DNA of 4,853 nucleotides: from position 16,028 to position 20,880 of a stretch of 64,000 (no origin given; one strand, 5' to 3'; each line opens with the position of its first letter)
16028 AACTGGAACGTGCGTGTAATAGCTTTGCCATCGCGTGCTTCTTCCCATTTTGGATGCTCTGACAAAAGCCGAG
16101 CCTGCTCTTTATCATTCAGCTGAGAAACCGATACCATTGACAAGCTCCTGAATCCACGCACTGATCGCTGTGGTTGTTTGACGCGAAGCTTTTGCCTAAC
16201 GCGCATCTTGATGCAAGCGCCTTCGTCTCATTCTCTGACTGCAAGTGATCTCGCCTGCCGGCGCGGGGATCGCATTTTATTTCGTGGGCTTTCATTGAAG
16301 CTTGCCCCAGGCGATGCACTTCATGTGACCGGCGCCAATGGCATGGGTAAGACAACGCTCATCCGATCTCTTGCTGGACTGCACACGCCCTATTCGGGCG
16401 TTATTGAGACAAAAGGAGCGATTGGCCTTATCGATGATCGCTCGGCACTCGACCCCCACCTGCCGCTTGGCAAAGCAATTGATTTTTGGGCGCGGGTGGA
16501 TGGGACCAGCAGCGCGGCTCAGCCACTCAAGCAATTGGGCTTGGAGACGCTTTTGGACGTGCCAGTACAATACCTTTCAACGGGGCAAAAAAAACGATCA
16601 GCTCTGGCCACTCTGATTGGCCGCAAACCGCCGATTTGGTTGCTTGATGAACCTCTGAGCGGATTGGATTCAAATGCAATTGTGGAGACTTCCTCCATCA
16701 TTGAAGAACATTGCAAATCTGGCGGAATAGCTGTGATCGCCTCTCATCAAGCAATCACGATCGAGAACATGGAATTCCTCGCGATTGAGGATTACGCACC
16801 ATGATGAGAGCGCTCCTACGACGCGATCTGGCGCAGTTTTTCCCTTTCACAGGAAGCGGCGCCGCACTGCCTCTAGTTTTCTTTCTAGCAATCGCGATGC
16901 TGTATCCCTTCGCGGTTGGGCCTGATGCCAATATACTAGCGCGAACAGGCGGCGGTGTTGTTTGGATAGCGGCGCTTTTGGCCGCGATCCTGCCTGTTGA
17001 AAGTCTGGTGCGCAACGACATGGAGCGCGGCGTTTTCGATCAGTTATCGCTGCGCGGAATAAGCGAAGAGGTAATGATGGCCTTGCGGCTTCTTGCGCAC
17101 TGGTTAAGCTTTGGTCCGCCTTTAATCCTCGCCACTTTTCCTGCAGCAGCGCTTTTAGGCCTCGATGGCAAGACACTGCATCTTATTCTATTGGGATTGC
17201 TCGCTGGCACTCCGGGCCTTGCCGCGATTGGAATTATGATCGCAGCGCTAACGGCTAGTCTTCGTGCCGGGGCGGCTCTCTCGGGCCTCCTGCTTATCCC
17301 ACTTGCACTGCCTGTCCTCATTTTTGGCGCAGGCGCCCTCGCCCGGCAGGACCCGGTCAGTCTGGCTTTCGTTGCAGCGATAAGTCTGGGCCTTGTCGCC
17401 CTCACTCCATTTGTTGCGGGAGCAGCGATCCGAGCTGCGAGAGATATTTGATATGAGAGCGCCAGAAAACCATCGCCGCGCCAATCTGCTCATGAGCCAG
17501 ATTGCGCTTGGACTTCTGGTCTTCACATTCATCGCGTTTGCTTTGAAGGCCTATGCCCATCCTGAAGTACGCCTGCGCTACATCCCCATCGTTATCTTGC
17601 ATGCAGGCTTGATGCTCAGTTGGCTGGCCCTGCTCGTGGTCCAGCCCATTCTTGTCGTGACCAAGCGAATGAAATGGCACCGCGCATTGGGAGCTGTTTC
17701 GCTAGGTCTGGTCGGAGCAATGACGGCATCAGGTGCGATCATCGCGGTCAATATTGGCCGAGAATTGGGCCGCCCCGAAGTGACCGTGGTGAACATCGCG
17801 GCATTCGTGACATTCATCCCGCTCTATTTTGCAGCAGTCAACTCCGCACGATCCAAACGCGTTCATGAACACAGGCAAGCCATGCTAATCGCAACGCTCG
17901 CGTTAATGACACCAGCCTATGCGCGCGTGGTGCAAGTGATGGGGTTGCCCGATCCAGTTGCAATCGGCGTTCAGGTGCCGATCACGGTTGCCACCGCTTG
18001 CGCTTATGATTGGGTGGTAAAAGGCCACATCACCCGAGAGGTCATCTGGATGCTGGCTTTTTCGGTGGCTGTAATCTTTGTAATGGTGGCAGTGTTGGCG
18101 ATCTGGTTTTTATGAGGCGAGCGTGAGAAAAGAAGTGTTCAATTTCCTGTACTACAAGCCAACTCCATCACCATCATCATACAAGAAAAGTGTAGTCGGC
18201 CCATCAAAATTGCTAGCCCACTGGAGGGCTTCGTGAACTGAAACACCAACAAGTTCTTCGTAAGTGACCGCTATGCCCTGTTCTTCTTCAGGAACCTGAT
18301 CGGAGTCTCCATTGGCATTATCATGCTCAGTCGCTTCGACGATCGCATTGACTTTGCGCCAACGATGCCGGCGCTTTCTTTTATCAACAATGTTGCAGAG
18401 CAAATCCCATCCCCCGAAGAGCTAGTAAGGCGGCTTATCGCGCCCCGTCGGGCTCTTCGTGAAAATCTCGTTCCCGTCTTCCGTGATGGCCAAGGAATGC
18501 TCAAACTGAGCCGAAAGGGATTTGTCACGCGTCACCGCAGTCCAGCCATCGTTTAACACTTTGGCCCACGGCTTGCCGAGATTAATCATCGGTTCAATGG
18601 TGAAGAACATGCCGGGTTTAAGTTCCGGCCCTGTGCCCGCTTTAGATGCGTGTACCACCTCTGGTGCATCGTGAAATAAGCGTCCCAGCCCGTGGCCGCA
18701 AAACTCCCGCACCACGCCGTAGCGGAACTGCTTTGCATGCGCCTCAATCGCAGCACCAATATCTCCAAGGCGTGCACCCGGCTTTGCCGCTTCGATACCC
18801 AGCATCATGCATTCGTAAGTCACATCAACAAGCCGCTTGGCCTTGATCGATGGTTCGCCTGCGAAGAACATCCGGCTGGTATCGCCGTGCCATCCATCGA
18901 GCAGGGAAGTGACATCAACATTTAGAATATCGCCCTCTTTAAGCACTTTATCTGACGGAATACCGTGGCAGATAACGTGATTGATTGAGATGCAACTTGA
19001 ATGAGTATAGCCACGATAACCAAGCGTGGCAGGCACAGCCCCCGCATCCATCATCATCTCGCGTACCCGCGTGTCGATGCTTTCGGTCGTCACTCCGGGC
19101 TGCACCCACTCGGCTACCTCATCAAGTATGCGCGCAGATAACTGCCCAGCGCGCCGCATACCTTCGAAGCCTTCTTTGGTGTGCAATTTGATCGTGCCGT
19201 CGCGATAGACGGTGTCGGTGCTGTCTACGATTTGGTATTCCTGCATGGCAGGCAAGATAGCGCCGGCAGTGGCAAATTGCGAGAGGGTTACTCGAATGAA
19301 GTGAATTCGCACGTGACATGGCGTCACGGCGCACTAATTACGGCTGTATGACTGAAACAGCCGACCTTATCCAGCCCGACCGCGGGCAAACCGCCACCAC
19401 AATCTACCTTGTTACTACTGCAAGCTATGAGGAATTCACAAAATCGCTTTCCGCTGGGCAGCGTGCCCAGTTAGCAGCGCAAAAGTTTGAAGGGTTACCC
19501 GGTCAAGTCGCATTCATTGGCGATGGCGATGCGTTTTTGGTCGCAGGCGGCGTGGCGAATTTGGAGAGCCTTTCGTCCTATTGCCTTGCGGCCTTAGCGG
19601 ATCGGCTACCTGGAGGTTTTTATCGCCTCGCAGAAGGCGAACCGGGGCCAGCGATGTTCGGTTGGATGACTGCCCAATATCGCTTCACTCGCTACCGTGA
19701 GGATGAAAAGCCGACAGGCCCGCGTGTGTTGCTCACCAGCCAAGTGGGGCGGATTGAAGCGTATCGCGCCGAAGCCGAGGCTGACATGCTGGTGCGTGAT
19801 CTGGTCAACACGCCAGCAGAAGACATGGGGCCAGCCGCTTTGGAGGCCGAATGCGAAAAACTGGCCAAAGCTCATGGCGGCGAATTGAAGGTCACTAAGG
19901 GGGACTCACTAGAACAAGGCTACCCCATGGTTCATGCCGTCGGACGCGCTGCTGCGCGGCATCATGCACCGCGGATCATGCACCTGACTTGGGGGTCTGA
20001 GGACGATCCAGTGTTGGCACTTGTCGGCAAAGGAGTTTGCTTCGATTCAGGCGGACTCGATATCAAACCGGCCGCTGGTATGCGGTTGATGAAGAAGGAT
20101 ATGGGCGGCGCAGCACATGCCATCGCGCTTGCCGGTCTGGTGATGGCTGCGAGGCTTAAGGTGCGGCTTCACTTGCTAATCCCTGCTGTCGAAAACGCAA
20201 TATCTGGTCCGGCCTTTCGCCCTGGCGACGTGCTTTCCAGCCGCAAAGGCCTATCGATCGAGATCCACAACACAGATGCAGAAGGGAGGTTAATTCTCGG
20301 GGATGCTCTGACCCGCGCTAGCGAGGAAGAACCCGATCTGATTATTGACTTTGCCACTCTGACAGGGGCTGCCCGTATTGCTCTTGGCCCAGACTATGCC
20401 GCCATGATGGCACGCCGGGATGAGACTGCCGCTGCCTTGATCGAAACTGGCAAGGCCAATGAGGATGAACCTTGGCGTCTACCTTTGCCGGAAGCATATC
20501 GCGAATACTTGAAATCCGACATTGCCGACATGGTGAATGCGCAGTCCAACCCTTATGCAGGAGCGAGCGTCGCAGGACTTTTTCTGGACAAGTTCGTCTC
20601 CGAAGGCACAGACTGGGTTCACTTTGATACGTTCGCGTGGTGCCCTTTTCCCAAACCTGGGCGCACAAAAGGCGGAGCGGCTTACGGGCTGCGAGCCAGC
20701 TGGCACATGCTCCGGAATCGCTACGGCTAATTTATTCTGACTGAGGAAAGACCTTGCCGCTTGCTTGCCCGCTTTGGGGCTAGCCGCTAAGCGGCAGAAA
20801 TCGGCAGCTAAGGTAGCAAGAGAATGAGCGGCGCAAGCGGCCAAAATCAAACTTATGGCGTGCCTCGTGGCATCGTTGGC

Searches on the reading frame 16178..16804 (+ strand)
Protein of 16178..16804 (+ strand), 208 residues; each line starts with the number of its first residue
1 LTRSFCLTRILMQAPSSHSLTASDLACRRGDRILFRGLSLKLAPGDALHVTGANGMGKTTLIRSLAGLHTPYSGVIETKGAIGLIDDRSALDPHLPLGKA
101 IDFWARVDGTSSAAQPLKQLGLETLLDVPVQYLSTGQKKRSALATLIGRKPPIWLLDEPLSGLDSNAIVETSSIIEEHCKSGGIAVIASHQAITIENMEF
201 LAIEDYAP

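Call 44: search_protein_families(library=pfam, proteins=[window:16178-16804:+], max_evalue=0.000001)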
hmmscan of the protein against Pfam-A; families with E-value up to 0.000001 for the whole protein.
window:16178-16804:+ (208 aa): 1 family
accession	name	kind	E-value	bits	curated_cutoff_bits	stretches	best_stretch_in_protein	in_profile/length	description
PF00005.33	ABC_tran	-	7.7e-21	75.6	25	1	36-160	2-136/137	ABC transporter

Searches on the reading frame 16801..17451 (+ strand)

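Call 44: search_protein_families(library=pfam, proteins=[window:16801-17451:+], max_evalue=0.000001)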
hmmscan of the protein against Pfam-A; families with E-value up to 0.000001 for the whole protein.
window:16801-17451:+ (216 aa): 1 family
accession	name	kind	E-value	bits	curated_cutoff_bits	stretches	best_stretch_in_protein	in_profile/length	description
PF03379.19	CcmB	-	5.1e-43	147.4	24.9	1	2-211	1-214/215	CcmB protein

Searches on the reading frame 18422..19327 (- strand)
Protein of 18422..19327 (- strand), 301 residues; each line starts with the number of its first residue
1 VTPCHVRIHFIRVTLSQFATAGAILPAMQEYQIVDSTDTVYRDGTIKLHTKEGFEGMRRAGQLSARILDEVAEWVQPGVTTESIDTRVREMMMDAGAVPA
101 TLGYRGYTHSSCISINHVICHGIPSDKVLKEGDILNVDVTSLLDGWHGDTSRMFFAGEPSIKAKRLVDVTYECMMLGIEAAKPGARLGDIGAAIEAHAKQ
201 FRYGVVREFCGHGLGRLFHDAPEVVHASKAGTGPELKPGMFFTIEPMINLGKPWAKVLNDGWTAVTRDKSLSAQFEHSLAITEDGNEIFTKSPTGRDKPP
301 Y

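Call 44: search_protein_families(library=pfam, proteins=[window:18422-19327:-], max_evalue=0.000001)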
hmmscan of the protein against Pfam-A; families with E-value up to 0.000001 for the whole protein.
window:18422-19327:- (301 aa): 1 family
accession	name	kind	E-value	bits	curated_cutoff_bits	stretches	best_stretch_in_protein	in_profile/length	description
PF00557.29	Peptidase_M24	-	2.7e-52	178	23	1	55-283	1-208/208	Metallopeptidase family M24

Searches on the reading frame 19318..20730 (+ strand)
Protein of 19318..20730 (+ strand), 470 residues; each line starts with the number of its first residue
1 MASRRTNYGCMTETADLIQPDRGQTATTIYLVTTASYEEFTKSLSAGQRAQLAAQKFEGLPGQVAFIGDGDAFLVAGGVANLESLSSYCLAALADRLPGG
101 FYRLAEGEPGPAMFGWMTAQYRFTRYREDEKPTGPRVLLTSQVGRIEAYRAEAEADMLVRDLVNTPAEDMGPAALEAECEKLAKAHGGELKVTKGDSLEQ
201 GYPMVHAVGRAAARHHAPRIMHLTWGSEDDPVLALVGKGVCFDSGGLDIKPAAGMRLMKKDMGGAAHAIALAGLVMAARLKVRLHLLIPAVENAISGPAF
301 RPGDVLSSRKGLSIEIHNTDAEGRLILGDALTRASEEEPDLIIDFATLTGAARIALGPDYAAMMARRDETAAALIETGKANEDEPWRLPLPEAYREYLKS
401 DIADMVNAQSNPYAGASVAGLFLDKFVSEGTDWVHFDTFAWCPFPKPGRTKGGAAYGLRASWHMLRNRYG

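Call 44: search_protein_families(library=pfam, proteins=[window:19318-20730:+], max_evalue=0.000001)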
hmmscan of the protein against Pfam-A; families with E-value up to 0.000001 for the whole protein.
window:19318-20730:+ (470 aa): 2 families
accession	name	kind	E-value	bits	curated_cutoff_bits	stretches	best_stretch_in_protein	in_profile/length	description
PF00883.26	Peptidase_M17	-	1.3e-97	327.3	25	1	158-442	2-287/310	Cytosol aminopeptidase family, catalytic domain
PF21337.3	Peptidase_M17_N_1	-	3.1e-07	30.9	27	1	32-133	6-112/118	M17 aminopeptidase, N-terminal domain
